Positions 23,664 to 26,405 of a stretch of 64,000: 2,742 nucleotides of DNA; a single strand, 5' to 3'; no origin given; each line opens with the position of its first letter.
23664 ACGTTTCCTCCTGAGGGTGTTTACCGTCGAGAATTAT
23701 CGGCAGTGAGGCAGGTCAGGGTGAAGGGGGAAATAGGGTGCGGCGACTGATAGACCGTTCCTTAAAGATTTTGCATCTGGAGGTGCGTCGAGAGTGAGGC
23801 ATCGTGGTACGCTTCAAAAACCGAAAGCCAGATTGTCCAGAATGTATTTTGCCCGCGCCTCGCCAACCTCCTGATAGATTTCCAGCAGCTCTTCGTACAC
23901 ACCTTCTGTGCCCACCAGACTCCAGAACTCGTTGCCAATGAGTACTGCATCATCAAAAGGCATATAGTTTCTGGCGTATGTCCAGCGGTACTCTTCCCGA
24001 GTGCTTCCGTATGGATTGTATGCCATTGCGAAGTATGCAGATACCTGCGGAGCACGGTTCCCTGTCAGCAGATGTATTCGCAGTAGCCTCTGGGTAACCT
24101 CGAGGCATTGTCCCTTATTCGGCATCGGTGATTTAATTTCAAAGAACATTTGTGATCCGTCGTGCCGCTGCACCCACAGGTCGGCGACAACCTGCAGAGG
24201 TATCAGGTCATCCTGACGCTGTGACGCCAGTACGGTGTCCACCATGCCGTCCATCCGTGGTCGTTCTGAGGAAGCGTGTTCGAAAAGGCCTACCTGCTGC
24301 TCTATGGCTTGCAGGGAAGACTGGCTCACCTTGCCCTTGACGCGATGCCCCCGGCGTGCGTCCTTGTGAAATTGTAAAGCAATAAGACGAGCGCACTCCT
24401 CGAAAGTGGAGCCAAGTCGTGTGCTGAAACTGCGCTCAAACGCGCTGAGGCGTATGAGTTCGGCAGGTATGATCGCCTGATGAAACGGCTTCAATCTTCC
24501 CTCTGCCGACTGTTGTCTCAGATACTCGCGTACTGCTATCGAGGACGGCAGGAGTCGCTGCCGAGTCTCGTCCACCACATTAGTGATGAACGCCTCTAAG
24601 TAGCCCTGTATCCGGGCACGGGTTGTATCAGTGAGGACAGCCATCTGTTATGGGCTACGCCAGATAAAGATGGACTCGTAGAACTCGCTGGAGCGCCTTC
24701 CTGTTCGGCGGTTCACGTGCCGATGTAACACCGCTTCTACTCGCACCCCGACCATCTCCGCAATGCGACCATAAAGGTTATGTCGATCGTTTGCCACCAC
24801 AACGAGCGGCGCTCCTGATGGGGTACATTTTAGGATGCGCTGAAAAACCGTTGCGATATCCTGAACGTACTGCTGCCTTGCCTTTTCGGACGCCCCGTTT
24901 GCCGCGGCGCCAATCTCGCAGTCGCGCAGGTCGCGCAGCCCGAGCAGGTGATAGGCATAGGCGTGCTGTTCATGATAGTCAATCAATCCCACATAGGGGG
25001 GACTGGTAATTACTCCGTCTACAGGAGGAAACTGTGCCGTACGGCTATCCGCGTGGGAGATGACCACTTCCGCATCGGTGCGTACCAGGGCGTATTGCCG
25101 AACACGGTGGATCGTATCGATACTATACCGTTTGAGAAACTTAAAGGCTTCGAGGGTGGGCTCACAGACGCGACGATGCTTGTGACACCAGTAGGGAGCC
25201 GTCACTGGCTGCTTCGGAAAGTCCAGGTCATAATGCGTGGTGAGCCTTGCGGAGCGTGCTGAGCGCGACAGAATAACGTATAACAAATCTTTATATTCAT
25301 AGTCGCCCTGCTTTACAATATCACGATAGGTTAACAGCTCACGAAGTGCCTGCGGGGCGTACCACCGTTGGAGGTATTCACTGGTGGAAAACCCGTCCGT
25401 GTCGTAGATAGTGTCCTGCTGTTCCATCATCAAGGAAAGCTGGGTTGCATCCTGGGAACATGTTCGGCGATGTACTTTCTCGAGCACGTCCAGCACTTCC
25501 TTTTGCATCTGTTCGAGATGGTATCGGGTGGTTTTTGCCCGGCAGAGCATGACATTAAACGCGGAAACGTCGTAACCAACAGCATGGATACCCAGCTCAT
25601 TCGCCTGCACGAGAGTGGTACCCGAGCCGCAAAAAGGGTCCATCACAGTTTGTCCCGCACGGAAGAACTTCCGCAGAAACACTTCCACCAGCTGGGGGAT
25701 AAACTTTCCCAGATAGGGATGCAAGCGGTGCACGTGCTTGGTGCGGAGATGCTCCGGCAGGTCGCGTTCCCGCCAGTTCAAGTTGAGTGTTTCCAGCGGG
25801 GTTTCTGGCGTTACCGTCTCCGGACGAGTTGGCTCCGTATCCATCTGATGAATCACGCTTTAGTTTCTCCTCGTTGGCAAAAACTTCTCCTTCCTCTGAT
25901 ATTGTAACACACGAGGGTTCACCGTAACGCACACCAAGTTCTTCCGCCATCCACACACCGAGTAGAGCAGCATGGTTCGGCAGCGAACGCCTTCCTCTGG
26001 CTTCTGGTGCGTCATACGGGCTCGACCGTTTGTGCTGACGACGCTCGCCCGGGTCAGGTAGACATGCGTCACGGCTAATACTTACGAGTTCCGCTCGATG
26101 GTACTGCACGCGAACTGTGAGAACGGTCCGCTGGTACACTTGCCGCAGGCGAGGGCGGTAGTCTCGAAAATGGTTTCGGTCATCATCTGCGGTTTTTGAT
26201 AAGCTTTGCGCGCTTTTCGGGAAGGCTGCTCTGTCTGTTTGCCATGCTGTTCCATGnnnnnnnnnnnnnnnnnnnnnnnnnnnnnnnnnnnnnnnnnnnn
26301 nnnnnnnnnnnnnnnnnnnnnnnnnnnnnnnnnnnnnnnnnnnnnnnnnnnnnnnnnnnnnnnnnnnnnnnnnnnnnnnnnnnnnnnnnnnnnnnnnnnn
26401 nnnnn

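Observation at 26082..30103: Co-directional block with a soluble S24/S26 peptidase, a PqqD-like peptide-binding protein, a candidate Cys-containing peptide, SpoIID, an AAC(3)-like acetyltransferase and a phosphoesterase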

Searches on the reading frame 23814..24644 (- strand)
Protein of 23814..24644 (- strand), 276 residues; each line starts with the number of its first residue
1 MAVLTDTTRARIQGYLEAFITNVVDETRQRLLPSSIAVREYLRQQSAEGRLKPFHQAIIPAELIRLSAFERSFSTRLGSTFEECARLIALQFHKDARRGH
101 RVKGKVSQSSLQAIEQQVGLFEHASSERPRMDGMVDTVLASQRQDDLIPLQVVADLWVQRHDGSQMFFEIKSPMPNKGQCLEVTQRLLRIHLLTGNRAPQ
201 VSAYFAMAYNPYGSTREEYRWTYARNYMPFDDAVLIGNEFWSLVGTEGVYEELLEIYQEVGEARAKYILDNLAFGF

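Call 3: search_protein_families(library=pfam, proteins=[window:23814-24644:-], max_evalue=0.01)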
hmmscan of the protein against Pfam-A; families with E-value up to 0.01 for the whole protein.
window:23814-24644:- (276 aa): 1 family
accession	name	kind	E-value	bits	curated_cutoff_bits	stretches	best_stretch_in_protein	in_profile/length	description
PF09520.16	RE_TdeIII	-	1.5e-55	188.9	27.2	1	22-261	6-242/242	Type II restriction endonuclease, TdeIII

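Call 4: search_protein_families(library=ncbifam, proteins=[window:23814-24644:-], max_evalue=0.01)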
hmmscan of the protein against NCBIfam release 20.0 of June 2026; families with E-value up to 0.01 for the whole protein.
window:23814-24644:- (276 aa): 0 families

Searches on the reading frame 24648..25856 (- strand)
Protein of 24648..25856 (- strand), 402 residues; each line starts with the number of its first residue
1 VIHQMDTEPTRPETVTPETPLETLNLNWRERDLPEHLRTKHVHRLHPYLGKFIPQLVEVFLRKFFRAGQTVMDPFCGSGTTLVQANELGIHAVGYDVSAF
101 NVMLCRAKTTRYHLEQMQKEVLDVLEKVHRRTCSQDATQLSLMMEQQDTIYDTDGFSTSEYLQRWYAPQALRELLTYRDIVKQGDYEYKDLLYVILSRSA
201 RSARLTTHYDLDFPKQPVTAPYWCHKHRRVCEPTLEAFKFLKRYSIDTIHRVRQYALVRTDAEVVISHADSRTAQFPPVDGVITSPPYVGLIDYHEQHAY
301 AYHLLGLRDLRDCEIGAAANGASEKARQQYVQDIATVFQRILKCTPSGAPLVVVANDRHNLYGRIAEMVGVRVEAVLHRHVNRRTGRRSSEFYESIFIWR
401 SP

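Call 3: search_protein_families(library=pfam, proteins=[window:24648-25856:-], max_evalue=0.01)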
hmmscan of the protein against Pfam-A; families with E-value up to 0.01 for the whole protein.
window:24648-25856:- (402 aa): 4 families
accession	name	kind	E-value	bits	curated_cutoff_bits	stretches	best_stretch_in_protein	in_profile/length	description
PF01555.25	N6_N4_Mtase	-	2.6e-11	44.3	26.7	1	51-98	165-212/221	DNA methylase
PF01170.24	UPF0020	-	5.2e-06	26.7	22.3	1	66-109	27-71/197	RMKL-like, methyltransferase domain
PF13847.12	Methyltransf_31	-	0.00049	20.2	27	1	67-126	3-65/145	Methyltransferase domain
PF02086.21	MethyltransfD12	-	0.0063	16.7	22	0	52-122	8-74/253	D12 class N6 adenine-specific DNA methyltransferase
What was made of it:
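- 23814..25856 (-): Type II R-M cassette: N6/N4 DNA methylase (24648-25856) and TdeIII-type endonuclease (23814-24644). It is inserted between the peptide gene and cheB. Pfam hits (call 3).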

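Call 4: search_protein_families(library=ncbifam, proteins=[window:24648-25856:-], max_evalue=0.01)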
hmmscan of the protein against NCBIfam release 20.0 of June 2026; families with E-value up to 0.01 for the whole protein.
window:24648-25856:- (402 aa): 6 families
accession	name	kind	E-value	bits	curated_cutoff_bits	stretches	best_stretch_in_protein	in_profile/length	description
TIGR01177.1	TIGR01177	hypoth_equivalog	7e-09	35.4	316.55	1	66-124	181-239/330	TIGR01177 family methyltransferase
NF050803.1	DnaMtaseCcrMCaul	equivalog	0.00012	21.1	830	1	35-114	175-252/350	adenine-specific DNA-methyltransferase CcrM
NF042963.1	DUF1156_antiphage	equivalog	0.00014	20.2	1000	1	53-115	169-231/960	anti-phage-associated DUF1156 domain-containing protein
NF008748.0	PRK11783.1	equivalog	0.0032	15.7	466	0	66-101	191-227/704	bifunctional 23S rRNA (guanine(2069)-N(7))-methyltransferase RlmK/23S rRNA (guanine(2445)-N(2))-methyltransferase RlmL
NF040721.1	Trm14_Arch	equivalog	0.0036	16.5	280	0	65-86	189-210/370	tRNA (guanine(6)-N2)-methyltransferase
NF010253.0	PRK13699.1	subfamily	0.0089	15.7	244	0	58-97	154-193/226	DNA methyltransferase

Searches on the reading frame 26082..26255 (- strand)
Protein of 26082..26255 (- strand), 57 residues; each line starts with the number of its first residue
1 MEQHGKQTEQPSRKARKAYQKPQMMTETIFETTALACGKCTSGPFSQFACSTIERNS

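Call 3: search_protein_families(library=pfam, proteins=[window:26082-26255:-], max_evalue=0.01)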
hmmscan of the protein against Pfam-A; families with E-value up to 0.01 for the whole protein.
window:26082-26255:- (57 aa): 0 families

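Call 4: search_protein_families(library=ncbifam, proteins=[window:26082-26255:-], max_evalue=0.01)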
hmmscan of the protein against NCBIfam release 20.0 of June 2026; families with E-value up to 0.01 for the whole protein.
window:26082-26255:- (57 aa): 0 families

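Call 8: find_encoding_contigs(protein=window:26082-26255:-, flank=10000)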
Protein window:26082-26255:- (57 aa): 13 contigs read that carry it; 6 places shown.
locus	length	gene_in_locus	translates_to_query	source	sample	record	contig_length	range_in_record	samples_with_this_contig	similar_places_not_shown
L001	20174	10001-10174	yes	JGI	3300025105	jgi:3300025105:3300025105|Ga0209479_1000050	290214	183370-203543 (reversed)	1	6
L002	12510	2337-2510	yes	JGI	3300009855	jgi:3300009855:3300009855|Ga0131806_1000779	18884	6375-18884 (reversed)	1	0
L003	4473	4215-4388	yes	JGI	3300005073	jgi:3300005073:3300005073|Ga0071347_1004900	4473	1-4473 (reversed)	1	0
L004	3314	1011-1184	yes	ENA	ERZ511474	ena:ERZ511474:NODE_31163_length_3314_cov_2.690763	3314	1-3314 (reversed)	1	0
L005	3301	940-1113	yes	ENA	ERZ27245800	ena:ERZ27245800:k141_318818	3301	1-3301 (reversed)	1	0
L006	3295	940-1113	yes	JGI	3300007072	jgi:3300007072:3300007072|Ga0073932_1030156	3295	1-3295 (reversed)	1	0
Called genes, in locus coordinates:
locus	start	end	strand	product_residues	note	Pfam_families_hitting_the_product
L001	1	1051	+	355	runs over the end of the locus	PF01817:CM_2, PF00800:PDT, PF01842:ACT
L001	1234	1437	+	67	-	PF00313:CSD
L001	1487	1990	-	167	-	PF19638:DUF6141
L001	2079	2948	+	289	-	PF01261:AP_endonuc_2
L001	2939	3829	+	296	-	PF02811:PHP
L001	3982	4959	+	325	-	PF01545:Cation_efflux, PF16916:ZT_dimer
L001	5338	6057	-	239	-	-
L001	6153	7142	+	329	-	PF00149:Metallophos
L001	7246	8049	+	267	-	PF02522:Antibiotic_NAT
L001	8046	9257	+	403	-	PF08486:SpoIID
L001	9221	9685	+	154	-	PF00717:Peptidase_S24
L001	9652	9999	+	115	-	PF05402:PqqD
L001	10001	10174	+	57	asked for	-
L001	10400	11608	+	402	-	PF01555:N6_N4_Mtase, PF01170:UPF0020 (faint)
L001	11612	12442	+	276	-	PF09520:HinfI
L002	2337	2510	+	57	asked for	-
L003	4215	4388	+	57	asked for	-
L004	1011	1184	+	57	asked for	-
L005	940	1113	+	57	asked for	-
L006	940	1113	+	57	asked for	-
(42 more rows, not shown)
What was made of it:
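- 26082..26255 (-): Precursor peptide gene, 57 aa: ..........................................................
- Predicted leader: residues 1-32 (26160-26255). It holds the RRE-binding motif Y19-x-K21-P22-x-M24 and the peptidase motif F30-E31-T32.
- Predicted core: residues 33-57 (26085-26159), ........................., with Cys37, Cys40, Cys50 and a C-terminal Ser. The exact protein was called on 13 contigs (call 8).
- Checked: Independent gene calls on identical contigs (call 8) give a 4-nt ATGA overlap between AAC(3) and SpoIID, a 37-nt overlap between SpoIID and the peptidase, and a 34-nt overlap between the peptidase and PqqD.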

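Call 14: find_homologous_proteins(query=window:26082-26255:-, max_evalue=10)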
Query window:26082-26255:- (57 aa): 23 proteins with E <= 10 among 23 candidates.
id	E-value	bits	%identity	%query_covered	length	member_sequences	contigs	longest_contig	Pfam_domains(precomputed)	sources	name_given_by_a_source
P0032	5.5e-31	121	100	100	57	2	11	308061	-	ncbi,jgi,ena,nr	ncbi:MAG: hypothetical protein K6U75_03440 [Firmicutes bacterium]|nr:hypothetical protein [Bacillota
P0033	1.8e-28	113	95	100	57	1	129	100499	-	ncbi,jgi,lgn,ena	jgi:hypothetical protein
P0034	2.0e-24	101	86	100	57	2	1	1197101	-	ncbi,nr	ncbi:MAG: hypothetical protein KatS3mg023_1826 [Armatimonadota bacterium]|nr:MAG: hypothetical prote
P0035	9.2e-22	93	78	100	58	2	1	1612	-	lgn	-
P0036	9.4e-22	93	79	100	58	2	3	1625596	-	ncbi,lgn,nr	ncbi:MAG: hypothetical protein KatS3mg022_0322 [Armatimonadota bacterium]|nr:MAG: hypothetical prote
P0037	3.3e-21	91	76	100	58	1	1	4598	-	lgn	-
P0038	5.0e-21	90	78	100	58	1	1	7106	-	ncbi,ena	ncbi:MAG: hypothetical protein ACP5RN_14695 [Armatimonadota bacterium]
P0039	5.3e-21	90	79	100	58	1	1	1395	-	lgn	-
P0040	5.5e-21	90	79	100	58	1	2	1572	-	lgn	-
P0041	5.6e-21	90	78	100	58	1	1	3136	-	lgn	-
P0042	7.8e-21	90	78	100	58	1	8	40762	-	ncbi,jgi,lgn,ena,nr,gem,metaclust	ncbi:hypothetical protein HRbin16_01323 [bacterium HR16]|nr:hypothetical protein HRbin16_01323 [bact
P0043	1.9e-20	89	76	100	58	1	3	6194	-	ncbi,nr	ncbi:MAG: hypothetical protein NZ520_08795 [bacterium]|nr:hypothetical protein [bacterium] MCS731052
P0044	6.9e-20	87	74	100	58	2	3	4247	-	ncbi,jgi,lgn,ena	-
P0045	8.1e-20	87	72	100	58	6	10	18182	-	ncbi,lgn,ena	ncbi:MAG: hypothetical protein ACUVTY_14590 [Armatimonadota bacterium]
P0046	1.8e-19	85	72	100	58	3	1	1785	-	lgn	-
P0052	4.7e-18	81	69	100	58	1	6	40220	-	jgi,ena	jgi:hypothetical protein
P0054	3.6e-15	72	67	91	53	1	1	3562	-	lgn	-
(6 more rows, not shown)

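Call 75: find_encoding_contigs(protein=P0054, flank=5000, max_places=2)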
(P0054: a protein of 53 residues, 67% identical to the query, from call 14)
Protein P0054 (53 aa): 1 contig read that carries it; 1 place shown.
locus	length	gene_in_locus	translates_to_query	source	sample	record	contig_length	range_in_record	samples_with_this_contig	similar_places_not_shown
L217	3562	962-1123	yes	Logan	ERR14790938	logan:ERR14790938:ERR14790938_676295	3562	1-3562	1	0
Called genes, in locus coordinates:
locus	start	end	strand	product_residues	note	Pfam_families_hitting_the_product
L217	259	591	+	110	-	-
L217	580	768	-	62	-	PF13384:HTH_23, PF04545:Sigma70_r4, PF13518:HTH_28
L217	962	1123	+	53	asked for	-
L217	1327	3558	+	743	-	PF00672:HAMP, PF07228:SpoIIE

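Call 76: find_encoding_contigs(protein=P0052, flank=10000, max_places=1)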
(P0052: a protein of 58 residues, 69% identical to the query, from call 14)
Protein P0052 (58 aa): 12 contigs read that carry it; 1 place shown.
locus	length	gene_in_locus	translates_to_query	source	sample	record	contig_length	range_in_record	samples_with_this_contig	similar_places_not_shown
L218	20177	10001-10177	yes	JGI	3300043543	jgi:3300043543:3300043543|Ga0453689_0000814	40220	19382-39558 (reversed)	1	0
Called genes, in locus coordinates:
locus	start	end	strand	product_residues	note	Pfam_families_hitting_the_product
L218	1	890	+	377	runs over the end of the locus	-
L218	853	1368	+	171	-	PF01520:Amidase_3 (faint)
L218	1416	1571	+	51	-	-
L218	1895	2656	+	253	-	PF00930:DPPIV_N (faint), PF26550:Tricorn_2nd (faint), PF07676:PD40 (weak), PF26549:Tricorn_N (weak)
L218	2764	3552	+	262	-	PF00106:adh_short, PF08659:KR, PF23441:SDR, PF13561:adh_short_C2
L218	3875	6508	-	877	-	PF01411:tRNA-synt_2c, PF07973:tRNA_SAD, PF02272:DHHA1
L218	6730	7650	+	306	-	PF01869:BcrAD_BadFG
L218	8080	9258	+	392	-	PF08486:SpoIID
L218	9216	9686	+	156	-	PF00717:Peptidase_S24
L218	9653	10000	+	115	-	PF05402:PqqD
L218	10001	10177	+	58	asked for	-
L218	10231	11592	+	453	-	PF13646:HEAT_2 (weak), PF02985:HEAT (faint), PF13646:HEAT_2, PF03130:HEAT_PBS (faint), PF13646:HEAT_2, PF01555:N6_N4_Mtase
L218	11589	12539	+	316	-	PF09516:RE_CfrBI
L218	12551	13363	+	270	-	PF03747:ADP_ribosyl_GH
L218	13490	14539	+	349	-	PF00072:Response_reg, PF01339:CheB_methylest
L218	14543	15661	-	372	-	PF01208:URO-D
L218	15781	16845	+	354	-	-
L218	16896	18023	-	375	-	-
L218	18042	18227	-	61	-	-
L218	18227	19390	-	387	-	PF08241:Methyltransf_11 (faint), PF01170:UPF0020 (faint), PF01555:N6_N4_Mtase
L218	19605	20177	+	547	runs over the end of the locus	-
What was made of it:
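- It is absent from L218, where SpoIID-peptidase-PqqD-peptide is intact (call 76). AAC(3) is absent in L218 (call 76).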
